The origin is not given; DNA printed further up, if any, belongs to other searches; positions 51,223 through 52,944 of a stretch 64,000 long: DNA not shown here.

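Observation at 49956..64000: Translationally coupled hybrid PKS / thiazole-type NRPS cluster with reductive release, transaminase, GNAT-like enzyme, HemN-like radical SAM, KAS III and ACP (runs off the window edge)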

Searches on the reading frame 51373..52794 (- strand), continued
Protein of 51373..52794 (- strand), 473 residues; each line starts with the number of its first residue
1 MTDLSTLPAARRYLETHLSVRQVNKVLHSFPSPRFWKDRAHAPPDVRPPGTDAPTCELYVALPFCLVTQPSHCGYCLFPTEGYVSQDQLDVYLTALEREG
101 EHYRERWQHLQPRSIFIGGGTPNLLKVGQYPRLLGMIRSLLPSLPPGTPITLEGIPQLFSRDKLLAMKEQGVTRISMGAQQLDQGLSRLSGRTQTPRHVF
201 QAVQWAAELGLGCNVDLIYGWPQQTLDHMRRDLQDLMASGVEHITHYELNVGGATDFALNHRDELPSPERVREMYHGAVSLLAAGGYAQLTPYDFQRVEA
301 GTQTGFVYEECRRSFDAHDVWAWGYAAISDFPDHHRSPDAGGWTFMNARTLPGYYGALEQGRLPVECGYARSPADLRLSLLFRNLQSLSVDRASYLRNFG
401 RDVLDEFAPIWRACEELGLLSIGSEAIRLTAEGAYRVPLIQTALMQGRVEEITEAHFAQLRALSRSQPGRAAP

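Call 76: search_protein_families(library=pfam, proteins=[L111:2844-9950:+, L111:11221-17301:+, L111:1663-2460:+, L101:814-5412:+, L101:5409-10001:+, L101:12198-12914:-], max_evalue=0.00001)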
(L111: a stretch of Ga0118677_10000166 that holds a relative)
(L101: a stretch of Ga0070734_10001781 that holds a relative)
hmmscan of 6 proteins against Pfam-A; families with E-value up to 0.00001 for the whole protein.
L111:2844-9950:+ (2368 aa): 15 families
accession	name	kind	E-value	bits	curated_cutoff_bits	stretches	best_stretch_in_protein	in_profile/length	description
PF00109.32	ketoacyl-synt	-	5.2e-96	321.5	20.8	1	689-937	2-252/252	Beta-ketoacyl synthase, N-terminal domain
PF08659.16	KR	-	1.1e-62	211.5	22.6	1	1966-2143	1-179/180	KR domain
PF00501.34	AMP-binding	-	6.9e-61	206.6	29.9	1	15-416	2-384/384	AMP-binding enzyme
PF02801.28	Ketoacyl-synt_C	-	2.4e-43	147.4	20.8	1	946-1061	2-117/119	Beta-ketoacyl synthase, C-terminal domain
PF14765.12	PS-DH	-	5.2e-31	107.9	23.7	1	1583-1732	8-164/166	Polyketide synthase dehydratase N-terminal domain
PF00550.31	PP-binding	-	3e-27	95.1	20.8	2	2256-2322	2-67/67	Phosphopantetheine attachment site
PF21089.3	PKS_DH_N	-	1.5e-20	73.5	27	1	1452-1551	1-102/103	Polyketide synthase dehydratase domain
PF16197.11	KAsynt_C_assoc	-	2e-15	57.6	33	1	1066-1182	2-110/111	Ketoacyl-synthetase C-terminal extension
PF22621.2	CurL-like_PKS_C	-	2.2e-14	53.6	27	1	1133-1194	1-64/64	CurL-like, PKS C-terminal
PF00106.31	adh_short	-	7.8e-12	45.5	26.6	1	1968-2125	3-161/195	short chain dehydrogenase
PF23024.1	AMP-dom_DIP2-like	-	5.9e-11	42.8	27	1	460-568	2-105/110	Disco-interacting protein 2-like, AMP domain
PF23297.2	ACP_SdgA_C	-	5.8e-10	39.6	27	0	2245-2326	3-83/95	Highly reducing polyketide synthase sdgA, C-terminal ACP domain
PF13561.12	adh_short_C2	-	1.8e-08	34.7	27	1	1977-2086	8-114/236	Enoyl-(Acyl carrier protein) reductase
PF00698.26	Acyl_transf_1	-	3.5e-07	30.4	32.7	1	1270-1331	63-124/319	Acyl transferase domain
PF22336.2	RhiE-like_linker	-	6.8e-06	26.4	27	0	1137-1200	2-66/67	RhiE-like, KS-MAT linker domain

L111:11221-17301:+ (2026 aa): 10 families
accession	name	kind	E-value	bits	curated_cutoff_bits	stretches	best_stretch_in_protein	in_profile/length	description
PF00109.32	ketoacyl-synt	-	5.4e-95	318.2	20.8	1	71-321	2-252/252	Beta-ketoacyl synthase, N-terminal domain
PF00668.25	Condensation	-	3.1e-62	211.2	30.6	1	1585-2011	4-443/456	Condensation domain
PF00698.26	Acyl_transf_1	-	3.9e-58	197.9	32.7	1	601-915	2-310/319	Acyl transferase domain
PF08659.16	KR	-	1.6e-52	178.5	22.6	1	1197-1377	1-180/180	KR domain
PF02801.28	Ketoacyl-synt_C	-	1.7e-40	138.1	20.8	1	329-446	1-118/119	Beta-ketoacyl synthase, C-terminal domain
PF22621.2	CurL-like_PKS_C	-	8.5e-21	74.1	27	1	512-574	1-64/64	CurL-like, PKS C-terminal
PF16197.11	KAsynt_C_assoc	-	5.6e-18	65.8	33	1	449-562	1-110/111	Ketoacyl-synthetase C-terminal extension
PF22336.2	RhiE-like_linker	-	6.5e-15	55.3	27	1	516-580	2-66/67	RhiE-like, KS-MAT linker domain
PF00550.31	PP-binding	-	2.2e-14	53.9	20.8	1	1489-1555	1-67/67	Phosphopantetheine attachment site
PF00106.31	adh_short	-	3.4e-06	27.1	26.6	1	1199-1356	3-159/195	short chain dehydrogenase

L111:1663-2460:+ (265 aa): 0 families

L101:814-5412:+ (1532 aa): 11 families
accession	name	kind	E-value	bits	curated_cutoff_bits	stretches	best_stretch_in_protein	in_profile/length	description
PF00109.32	ketoacyl-synt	-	7.7e-94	314.4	20.8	1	41-291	2-252/252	Beta-ketoacyl synthase, N-terminal domain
PF02801.28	Ketoacyl-synt_C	-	2e-40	137.9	20.8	1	299-416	1-118/119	Beta-ketoacyl synthase, C-terminal domain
PF14765.12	PS-DH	-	2.9e-27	95.7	23.7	1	892-1046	4-164/166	Polyketide synthase dehydratase N-terminal domain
PF22621.2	CurL-like_PKS_C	-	7.3e-23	80.8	27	1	481-543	1-64/64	CurL-like, PKS C-terminal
PF00107.32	ADH_zinc_N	-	1.4e-22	80.4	31.8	1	1205-1329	1-122/129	Zinc-binding dehydrogenase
PF21089.3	PKS_DH_N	-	4.8e-20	71.9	27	1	766-867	1-103/103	Polyketide synthase dehydratase domain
PF13602.12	ADH_zinc_N_2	-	7.5e-20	72.7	27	1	1237-1374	1-134/134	Zinc-binding dehydrogenase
PF16197.11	KAsynt_C_assoc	-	1.5e-13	51.6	33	1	419-528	1-107/111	Ketoacyl-synthetase C-terminal extension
PF00550.31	PP-binding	-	1.4e-12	48.1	20.8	1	1434-1485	16-67/67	Phosphopantetheine attachment site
PF22336.2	RhiE-like_linker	-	6.4e-12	45.7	27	1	484-546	1-63/67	RhiE-like, KS-MAT linker domain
PF08240.17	ADH_N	-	2.2e-09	37.9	23.5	1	1084-1147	1-66/104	Alcohol dehydrogenase GroES-like domain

L101:5409-10001:+ (1530 aa): 11 families
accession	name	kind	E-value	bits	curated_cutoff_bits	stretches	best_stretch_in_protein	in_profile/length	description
PF00109.32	ketoacyl-synt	-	2.1e-101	339.2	20.8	1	33-284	2-252/252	Beta-ketoacyl synthase, N-terminal domain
PF08659.16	KR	-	2e-62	210.7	22.6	1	1128-1305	1-179/180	KR domain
PF02801.28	Ketoacyl-synt_C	-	2.1e-43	147.5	20.8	1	292-409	1-118/119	Beta-ketoacyl synthase, C-terminal domain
PF14765.12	PS-DH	-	1.2e-27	96.9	23.7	1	779-919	17-164/166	Polyketide synthase dehydratase N-terminal domain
PF21089.3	PKS_DH_N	-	5.9e-24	84.4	27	1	636-736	1-102/103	Polyketide synthase dehydratase domain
PF22621.2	CurL-like_PKS_C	-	1.9e-15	57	27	1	474-537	1-64/64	CurL-like, PKS C-terminal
PF00106.31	adh_short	-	3.6e-14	53.2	26.6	1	1131-1289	4-163/195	short chain dehydrogenase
PF16197.11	KAsynt_C_assoc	-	2.3e-13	51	33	1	413-520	2-107/111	Ketoacyl-synthetase C-terminal extension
PF00550.31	PP-binding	-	6.3e-12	46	20.8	1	1410-1475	3-67/67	Phosphopantetheine attachment site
PF13561.12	adh_short_C2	-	4.7e-11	43.1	27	1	1139-1287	8-155/236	Enoyl-(Acyl carrier protein) reductase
PF22336.2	RhiE-like_linker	-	1.3e-07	31.9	27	1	478-544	2-67/67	RhiE-like, KS-MAT linker domain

L101:12198-12914:- (238 aa): 0 families
